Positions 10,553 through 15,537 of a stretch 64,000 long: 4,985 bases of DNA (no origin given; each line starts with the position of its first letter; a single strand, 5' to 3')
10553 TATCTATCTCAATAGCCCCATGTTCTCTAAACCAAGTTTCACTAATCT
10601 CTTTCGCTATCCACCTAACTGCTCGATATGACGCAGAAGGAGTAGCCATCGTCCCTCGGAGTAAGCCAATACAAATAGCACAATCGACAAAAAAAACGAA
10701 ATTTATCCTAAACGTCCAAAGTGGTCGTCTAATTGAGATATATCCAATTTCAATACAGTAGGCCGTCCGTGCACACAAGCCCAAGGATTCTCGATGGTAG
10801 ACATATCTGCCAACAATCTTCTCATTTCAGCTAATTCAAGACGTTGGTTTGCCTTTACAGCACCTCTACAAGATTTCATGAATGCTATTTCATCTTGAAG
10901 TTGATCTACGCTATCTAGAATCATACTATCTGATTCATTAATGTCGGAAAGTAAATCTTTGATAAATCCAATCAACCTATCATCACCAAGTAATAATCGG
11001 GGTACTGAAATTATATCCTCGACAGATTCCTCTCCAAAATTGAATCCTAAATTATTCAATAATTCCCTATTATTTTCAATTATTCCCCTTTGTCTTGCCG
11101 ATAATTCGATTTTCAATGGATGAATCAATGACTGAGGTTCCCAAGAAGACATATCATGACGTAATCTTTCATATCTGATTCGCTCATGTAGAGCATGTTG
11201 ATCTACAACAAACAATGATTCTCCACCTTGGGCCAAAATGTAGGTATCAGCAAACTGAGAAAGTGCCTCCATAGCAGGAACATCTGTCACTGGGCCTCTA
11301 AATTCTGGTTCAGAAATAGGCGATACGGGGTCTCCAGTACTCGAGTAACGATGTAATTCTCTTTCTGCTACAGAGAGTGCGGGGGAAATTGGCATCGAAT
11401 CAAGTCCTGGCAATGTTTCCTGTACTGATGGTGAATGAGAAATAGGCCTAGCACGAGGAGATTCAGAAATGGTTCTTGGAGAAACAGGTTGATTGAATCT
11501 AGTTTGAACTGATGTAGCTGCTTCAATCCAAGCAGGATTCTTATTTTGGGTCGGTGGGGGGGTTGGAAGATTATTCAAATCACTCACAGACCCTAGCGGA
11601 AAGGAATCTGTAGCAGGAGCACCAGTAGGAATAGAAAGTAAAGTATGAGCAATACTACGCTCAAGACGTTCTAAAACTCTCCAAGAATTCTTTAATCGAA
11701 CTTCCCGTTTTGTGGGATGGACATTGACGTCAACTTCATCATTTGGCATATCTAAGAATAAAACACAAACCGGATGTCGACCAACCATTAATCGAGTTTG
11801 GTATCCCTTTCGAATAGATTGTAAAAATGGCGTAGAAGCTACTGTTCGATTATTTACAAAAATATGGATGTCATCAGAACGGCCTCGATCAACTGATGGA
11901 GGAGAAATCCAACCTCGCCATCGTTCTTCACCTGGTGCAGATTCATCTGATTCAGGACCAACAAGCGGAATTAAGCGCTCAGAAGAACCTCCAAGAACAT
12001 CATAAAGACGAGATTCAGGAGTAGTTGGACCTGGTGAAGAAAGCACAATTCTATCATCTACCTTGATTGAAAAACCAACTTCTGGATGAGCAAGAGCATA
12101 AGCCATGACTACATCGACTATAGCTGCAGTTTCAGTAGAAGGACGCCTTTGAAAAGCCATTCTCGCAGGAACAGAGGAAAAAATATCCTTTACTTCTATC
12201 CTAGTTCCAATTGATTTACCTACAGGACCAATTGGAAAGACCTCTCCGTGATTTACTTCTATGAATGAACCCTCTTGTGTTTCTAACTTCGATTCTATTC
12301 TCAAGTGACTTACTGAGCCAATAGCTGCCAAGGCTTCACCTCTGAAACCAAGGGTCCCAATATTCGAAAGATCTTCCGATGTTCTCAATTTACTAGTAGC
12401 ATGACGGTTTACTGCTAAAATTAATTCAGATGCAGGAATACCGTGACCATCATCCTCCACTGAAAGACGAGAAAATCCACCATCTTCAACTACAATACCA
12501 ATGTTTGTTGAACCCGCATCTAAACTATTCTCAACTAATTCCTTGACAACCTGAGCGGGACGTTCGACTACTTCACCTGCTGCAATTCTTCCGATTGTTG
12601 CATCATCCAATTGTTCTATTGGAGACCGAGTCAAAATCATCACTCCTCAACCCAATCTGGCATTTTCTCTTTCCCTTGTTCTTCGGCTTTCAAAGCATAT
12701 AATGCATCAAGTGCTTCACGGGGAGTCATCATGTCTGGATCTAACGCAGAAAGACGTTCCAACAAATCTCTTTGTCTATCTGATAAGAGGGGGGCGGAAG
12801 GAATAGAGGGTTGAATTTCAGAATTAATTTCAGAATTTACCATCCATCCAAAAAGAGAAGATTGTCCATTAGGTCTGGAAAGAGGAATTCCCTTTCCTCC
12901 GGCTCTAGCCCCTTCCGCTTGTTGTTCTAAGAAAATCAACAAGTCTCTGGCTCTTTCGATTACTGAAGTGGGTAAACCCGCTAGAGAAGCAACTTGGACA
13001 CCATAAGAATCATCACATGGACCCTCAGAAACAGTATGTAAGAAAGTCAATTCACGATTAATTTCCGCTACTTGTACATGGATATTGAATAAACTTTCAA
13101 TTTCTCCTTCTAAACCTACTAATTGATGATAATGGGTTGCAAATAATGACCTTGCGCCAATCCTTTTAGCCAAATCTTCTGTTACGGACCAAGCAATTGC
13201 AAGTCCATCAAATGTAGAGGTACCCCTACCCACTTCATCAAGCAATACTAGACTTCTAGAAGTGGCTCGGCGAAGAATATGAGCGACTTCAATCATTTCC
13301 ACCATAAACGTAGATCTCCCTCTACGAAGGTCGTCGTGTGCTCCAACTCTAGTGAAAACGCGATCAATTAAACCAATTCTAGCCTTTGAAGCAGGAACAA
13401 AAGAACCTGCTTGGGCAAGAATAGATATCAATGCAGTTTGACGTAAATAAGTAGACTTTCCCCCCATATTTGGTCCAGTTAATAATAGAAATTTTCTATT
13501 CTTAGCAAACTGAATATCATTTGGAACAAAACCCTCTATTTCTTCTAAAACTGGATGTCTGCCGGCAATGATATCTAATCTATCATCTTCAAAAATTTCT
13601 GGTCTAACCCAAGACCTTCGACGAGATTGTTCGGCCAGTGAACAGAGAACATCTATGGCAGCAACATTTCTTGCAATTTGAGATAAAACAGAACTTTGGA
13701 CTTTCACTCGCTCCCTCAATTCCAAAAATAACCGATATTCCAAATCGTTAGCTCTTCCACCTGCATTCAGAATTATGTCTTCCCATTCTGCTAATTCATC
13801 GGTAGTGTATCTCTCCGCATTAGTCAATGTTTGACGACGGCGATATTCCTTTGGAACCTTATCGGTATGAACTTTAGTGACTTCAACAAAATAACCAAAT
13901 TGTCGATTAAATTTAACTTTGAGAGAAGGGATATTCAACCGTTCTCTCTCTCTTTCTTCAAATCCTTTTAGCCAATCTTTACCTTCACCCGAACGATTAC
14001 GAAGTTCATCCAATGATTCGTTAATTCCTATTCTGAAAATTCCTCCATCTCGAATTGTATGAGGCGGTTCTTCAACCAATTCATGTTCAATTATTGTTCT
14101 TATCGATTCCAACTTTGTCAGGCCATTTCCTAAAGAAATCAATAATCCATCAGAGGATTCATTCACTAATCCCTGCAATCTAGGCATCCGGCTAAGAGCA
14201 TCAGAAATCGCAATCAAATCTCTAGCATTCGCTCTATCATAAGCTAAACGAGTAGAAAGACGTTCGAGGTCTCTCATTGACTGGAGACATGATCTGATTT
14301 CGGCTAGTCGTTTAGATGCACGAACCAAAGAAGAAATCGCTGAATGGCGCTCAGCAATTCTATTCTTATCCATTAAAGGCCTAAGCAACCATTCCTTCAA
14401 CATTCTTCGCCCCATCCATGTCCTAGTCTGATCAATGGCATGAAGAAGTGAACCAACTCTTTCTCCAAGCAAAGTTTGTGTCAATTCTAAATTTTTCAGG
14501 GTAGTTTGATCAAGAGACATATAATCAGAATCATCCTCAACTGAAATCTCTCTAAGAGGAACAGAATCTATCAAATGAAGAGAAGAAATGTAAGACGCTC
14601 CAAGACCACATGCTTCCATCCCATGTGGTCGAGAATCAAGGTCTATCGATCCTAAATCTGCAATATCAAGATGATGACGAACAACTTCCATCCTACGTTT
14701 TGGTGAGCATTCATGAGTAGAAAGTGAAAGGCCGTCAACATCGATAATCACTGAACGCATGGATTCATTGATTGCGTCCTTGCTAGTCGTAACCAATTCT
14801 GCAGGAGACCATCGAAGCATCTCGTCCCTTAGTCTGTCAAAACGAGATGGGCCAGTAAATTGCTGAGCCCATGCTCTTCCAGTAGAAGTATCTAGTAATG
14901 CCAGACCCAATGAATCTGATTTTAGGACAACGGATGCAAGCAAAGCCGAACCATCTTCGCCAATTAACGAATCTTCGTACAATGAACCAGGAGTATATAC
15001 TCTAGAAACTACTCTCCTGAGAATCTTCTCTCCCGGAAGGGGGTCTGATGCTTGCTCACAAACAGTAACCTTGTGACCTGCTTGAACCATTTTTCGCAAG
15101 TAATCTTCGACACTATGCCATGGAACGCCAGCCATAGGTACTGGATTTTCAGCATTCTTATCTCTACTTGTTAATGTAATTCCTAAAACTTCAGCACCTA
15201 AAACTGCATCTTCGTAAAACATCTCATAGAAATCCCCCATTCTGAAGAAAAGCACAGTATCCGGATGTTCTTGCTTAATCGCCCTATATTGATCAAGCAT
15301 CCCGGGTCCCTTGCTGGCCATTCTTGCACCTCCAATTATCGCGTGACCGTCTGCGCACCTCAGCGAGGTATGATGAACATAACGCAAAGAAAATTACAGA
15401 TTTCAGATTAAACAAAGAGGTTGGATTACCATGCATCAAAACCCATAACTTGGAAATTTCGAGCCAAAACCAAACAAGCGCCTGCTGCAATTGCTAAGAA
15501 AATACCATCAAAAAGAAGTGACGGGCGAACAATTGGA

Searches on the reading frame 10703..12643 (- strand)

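Call 8: search_protein_families(library=pfam, proteins=[window:10703-12643:-], max_evalue=0.01)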
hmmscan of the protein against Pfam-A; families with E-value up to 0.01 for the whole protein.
window:10703-12643:- (646 aa): 4 families
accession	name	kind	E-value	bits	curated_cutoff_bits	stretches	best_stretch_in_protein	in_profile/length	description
PF08676.16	MutL_C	-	1.2e-29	103.2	25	1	461-602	1-142/142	MutL C terminal dimerisation domain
PF01119.25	DNA_mis_repair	-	1.5e-28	99.3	26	1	241-335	24-118/119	DNA mismatch repair protein, C-terminal domain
PF13589.12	HATPase_c_3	-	9.4e-15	55.3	25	1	30-124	4-98/137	Histidine kinase-, DNA gyrase B-, and HSP90-like ATPase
PF02518.31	HATPase_c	-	3.1e-07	31.2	26.4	1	27-96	4-76/111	Histidine kinase-, DNA gyrase B-, and HSP90-like ATPase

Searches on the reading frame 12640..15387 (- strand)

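Call 8: search_protein_families(library=pfam, proteins=[window:12640-15387:-], max_evalue=0.01)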
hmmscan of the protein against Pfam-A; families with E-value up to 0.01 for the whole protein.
window:12640-15387:- (915 aa): 5 families
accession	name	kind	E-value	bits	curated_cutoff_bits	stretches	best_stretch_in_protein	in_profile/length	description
PF00488.27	MutS_V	-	1.3e-81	273.5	30.2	1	635-818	2-185/188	MutS domain V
PF05192.23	MutS_III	-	1.6e-48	166.1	34.1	1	295-585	1-194/194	MutS domain III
PF01624.25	MutS_I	-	6.9e-38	129.8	20.6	1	29-139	2-112/113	MutS domain I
PF05190.23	MutS_IV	-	1.1e-28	99.8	22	1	454-542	1-89/92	MutS family domain IV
PF05188.22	MutS_II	-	2.3e-08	34.9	25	1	149-271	2-125/133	MutS domain II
